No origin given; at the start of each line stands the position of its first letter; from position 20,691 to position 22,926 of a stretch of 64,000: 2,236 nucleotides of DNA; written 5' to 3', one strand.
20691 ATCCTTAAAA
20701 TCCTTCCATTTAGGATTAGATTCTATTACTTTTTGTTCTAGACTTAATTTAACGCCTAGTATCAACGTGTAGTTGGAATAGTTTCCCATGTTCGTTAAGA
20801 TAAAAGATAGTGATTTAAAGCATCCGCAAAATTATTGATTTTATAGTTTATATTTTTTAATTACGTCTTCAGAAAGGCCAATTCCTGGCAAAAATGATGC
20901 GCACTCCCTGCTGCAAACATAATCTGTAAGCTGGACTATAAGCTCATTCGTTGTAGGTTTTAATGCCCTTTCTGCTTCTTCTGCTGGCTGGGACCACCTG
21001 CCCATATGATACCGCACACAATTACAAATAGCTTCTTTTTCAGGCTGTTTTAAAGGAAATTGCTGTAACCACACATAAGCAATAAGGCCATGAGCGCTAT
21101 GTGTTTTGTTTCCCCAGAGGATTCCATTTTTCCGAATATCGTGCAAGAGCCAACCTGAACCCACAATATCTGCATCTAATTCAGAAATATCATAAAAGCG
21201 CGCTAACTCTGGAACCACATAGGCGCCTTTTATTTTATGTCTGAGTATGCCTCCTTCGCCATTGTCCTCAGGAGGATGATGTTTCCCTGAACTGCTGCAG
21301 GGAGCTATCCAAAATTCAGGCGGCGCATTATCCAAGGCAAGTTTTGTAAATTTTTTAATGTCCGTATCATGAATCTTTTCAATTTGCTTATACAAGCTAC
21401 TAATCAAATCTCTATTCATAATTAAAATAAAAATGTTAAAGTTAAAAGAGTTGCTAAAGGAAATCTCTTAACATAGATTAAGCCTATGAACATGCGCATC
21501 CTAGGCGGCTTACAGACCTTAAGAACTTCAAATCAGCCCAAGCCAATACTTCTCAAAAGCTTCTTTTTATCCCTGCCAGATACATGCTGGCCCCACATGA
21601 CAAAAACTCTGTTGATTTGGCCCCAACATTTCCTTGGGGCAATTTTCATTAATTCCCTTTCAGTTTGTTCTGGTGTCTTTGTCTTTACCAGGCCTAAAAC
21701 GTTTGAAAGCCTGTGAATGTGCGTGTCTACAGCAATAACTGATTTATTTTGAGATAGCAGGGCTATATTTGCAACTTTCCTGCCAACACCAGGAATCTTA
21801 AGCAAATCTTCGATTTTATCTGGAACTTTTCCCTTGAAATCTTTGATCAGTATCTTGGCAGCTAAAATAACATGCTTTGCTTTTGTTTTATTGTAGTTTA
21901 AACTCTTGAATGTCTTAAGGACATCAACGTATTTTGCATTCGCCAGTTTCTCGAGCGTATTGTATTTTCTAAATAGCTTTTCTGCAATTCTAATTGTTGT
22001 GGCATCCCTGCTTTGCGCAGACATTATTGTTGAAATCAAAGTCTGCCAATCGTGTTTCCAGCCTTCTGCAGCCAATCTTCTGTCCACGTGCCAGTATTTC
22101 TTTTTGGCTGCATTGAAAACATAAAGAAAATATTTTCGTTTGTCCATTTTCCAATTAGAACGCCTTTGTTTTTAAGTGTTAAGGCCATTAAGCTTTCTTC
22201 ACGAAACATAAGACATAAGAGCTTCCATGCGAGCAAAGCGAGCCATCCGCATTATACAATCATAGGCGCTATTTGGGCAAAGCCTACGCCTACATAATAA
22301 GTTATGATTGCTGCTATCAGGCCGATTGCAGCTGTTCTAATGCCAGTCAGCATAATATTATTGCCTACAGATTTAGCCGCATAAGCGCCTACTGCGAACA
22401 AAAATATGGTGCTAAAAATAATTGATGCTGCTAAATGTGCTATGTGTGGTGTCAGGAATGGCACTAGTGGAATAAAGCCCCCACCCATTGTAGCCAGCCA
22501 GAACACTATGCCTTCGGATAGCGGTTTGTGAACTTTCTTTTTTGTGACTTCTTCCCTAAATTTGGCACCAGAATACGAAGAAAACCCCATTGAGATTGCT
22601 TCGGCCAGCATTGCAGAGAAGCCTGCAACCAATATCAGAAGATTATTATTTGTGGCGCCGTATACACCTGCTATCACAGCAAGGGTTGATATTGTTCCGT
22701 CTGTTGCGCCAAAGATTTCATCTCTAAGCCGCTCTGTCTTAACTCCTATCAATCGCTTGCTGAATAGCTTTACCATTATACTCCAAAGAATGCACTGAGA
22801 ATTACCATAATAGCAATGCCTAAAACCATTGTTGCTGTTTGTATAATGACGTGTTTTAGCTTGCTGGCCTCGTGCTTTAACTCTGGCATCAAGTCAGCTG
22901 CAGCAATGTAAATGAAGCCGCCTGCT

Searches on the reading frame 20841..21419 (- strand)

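Call 75: search_protein_families(library=pfam, proteins=[window:20841-21419:-], max_evalue=0.001)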
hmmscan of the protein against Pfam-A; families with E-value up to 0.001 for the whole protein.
window:20841-21419:- (192 aa): 1 family
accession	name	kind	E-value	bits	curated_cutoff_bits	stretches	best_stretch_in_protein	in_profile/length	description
PF01966.28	HD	-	1.9e-06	28.6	22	1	61-168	4-113/116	HD domain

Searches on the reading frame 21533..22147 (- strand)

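Call 75: search_protein_families(library=pfam, proteins=[window:21533-22147:-], max_evalue=0.001)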
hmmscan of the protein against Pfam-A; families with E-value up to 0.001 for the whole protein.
window:21533-22147:- (204 aa): 3 families
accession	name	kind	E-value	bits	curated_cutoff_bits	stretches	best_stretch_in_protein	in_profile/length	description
PF00730.31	HhH-GPD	-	1.4e-23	83.7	26.2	1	38-171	1-107/108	HhH-GPD superfamily base excision DNA repair protein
PF00633.29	HHH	-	2.7e-07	30.5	24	1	104-127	2-25/30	Helix-hairpin-helix motif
PF14520.12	HHH_5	-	9.7e-05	23.2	27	0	113-133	2-21/57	Helix-hairpin-helix domain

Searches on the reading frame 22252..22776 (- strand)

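Call 75: search_protein_families(library=pfam, proteins=[window:22252-22776:-], max_evalue=0.001)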
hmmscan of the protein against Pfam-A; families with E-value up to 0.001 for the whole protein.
window:22252-22776:- (174 aa): 1 family
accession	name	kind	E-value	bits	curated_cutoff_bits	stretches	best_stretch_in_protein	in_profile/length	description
PF01988.24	VIT1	-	5.8e-29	101.9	28.1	2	17-83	1-68/214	VIT family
